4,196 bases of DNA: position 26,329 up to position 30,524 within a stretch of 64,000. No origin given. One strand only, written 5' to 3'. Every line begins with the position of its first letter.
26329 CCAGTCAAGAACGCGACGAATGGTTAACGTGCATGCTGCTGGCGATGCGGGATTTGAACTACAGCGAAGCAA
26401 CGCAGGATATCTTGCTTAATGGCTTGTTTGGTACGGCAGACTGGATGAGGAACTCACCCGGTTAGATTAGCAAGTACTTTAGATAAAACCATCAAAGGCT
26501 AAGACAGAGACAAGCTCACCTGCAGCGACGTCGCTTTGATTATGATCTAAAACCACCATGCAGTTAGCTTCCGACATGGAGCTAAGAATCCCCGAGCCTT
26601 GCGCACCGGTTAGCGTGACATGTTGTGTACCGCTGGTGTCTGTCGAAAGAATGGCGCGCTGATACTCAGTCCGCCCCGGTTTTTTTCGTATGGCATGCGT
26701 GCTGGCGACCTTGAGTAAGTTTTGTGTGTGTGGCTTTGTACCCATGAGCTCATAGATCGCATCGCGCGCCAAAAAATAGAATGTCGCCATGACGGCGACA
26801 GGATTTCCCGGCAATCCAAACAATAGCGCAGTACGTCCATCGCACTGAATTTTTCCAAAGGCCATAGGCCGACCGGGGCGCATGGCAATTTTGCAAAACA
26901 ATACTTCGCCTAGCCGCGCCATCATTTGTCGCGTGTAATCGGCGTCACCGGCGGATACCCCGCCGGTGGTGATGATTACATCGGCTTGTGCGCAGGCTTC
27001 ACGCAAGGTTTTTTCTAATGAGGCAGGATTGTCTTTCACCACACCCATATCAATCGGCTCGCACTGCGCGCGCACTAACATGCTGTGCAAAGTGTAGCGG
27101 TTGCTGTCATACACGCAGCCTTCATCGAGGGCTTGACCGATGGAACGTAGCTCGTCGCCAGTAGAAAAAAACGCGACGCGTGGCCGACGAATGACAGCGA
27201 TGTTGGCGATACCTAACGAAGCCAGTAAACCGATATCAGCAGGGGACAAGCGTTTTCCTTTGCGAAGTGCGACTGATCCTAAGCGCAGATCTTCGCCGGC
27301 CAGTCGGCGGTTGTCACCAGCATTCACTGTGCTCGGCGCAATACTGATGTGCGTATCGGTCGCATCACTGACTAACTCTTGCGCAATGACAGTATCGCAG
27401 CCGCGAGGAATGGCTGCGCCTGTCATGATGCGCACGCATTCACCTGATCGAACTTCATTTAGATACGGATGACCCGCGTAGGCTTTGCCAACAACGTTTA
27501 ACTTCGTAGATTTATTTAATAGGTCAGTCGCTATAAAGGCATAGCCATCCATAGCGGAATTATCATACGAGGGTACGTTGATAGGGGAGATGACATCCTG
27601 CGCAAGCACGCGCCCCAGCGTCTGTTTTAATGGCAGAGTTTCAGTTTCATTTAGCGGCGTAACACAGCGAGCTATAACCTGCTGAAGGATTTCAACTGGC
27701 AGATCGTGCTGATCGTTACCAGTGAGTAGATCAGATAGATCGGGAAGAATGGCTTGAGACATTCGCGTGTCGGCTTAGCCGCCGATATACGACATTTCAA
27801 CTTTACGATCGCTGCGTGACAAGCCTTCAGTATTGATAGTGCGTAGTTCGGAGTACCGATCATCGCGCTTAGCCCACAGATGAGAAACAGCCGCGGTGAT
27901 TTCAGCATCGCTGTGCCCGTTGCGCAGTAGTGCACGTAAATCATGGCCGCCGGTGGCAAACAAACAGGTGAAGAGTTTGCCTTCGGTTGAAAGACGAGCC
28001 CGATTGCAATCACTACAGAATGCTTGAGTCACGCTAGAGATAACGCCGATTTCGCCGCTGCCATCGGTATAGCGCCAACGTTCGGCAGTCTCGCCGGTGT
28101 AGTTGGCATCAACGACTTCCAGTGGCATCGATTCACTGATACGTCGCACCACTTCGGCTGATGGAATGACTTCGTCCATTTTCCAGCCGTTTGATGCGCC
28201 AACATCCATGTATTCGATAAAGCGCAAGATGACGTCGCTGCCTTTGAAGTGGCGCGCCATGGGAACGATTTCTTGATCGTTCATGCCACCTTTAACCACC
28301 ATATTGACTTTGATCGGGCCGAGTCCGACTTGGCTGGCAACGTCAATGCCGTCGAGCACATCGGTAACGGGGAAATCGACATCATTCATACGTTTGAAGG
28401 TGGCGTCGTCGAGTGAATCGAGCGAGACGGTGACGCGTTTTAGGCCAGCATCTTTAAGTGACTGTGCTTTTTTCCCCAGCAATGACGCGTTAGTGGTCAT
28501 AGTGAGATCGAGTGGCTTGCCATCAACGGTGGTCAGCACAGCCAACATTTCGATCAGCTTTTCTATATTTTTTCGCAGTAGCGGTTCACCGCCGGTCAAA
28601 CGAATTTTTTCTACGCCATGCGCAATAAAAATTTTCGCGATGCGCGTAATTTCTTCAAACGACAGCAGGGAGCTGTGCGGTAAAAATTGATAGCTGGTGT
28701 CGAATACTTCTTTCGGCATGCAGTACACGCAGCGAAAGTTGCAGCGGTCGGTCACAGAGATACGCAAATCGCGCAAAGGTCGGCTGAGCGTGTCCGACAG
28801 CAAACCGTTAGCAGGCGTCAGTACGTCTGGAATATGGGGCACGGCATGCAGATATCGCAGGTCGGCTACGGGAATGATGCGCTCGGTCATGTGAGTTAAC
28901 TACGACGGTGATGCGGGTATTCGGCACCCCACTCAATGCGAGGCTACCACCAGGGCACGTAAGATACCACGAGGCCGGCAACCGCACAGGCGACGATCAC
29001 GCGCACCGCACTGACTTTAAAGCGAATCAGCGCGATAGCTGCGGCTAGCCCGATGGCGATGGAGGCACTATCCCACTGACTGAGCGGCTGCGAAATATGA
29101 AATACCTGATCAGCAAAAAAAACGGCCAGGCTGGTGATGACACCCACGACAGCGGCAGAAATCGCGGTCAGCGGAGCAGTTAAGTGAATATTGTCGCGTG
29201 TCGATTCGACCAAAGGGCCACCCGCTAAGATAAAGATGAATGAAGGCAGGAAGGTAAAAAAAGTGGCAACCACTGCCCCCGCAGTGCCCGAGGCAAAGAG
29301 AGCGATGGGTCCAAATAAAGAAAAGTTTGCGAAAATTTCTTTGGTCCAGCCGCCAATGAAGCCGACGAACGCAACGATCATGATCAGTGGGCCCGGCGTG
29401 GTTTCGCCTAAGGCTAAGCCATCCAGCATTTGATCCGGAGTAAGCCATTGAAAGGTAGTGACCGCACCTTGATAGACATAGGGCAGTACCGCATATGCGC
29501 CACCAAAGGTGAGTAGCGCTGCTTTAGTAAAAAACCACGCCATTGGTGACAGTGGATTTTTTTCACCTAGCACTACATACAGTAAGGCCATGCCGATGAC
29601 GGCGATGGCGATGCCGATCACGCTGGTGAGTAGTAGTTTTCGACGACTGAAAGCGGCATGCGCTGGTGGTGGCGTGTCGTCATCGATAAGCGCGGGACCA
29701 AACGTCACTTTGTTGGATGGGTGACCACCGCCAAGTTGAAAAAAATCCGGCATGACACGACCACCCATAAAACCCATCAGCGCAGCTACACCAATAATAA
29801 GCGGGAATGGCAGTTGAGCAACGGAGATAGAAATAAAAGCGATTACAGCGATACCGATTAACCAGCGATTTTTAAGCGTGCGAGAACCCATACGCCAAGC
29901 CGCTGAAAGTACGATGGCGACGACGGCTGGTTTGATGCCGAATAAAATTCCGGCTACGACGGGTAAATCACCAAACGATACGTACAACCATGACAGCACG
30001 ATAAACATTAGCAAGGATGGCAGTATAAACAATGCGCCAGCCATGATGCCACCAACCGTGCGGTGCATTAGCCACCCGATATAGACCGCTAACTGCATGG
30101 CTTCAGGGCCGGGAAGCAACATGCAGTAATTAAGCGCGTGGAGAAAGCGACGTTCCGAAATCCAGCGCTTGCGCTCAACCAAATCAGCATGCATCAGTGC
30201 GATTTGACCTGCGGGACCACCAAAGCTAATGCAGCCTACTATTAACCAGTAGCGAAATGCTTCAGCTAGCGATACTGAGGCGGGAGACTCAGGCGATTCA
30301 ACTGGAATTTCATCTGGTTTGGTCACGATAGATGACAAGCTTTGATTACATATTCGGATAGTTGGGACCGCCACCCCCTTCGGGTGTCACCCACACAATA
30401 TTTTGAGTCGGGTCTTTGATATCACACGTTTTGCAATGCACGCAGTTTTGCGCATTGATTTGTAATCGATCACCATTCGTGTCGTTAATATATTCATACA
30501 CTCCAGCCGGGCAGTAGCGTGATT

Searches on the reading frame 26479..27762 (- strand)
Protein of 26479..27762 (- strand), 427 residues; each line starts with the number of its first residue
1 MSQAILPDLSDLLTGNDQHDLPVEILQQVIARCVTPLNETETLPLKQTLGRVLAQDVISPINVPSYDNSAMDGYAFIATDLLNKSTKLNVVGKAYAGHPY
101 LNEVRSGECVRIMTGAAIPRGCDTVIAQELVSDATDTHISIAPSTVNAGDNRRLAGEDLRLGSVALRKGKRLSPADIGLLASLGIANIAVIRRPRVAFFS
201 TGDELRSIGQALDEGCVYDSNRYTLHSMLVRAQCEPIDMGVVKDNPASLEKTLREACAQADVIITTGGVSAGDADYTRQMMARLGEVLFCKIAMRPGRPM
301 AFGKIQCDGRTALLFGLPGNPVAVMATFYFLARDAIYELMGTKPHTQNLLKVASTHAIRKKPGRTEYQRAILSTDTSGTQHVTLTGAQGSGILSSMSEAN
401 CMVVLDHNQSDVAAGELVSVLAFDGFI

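Call 15: search_protein_families(library=pfam, proteins=[window:26479-27762:-], max_evalue=0.000001)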
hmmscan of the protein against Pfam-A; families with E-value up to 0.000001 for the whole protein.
window:26479-27762:- (427 aa): 3 families
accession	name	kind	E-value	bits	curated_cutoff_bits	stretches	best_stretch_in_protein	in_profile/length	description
PF03453.22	MoeA_N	-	6.7e-46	156.3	30.8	1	23-184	3-160/160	MoeA N-terminal region (domain I and II)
PF00994.29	MoCF_biosynth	-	6.3e-33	113.9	26.6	1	199-335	3-141/144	Probable molybdopterin binding domain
PF03454.20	MoeA_C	-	4.3e-18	65.7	22.1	1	354-423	4-72/72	MoeA C-terminal region (domain IV)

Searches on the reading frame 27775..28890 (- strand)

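Call 15: search_protein_families(library=pfam, proteins=[window:27775-28890:-], max_evalue=0.000001)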
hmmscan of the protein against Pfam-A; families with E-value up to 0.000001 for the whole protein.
window:27775-28890:- (371 aa): 2 families
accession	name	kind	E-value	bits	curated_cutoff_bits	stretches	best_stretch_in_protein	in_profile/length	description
PF06463.18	Mob_synth_C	-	1.1e-37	129.2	37.4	1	221-347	2-127/128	Molybdenum Cofactor Synthesis C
PF04055.27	Radical_SAM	-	1.9e-32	113.1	29.5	1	44-213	1-164/166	Radical SAM superfamily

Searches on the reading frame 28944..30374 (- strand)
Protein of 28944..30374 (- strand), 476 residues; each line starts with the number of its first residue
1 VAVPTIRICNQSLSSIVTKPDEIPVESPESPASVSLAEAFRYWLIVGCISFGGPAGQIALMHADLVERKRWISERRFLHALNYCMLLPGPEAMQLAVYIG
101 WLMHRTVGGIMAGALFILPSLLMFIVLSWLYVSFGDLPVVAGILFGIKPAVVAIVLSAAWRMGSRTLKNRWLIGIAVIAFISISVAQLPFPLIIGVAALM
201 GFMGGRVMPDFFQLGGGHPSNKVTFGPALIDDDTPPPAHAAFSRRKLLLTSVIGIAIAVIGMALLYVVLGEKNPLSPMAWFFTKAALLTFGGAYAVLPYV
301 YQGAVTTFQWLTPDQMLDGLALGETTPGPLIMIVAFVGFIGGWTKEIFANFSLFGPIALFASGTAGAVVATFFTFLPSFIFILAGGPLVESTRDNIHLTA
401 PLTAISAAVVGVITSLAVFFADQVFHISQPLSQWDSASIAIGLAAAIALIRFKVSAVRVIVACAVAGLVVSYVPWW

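Call 15: search_protein_families(library=pfam, proteins=[window:28944-30374:-], max_evalue=0.000001)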
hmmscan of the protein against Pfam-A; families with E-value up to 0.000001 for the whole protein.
window:28944-30374:- (476 aa): 1 family
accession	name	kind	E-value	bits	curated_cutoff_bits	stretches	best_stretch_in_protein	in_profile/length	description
PF02417.20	Chromate_transp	-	9.4e-78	260.4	28.6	2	38-202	2-166/166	Chromate transporter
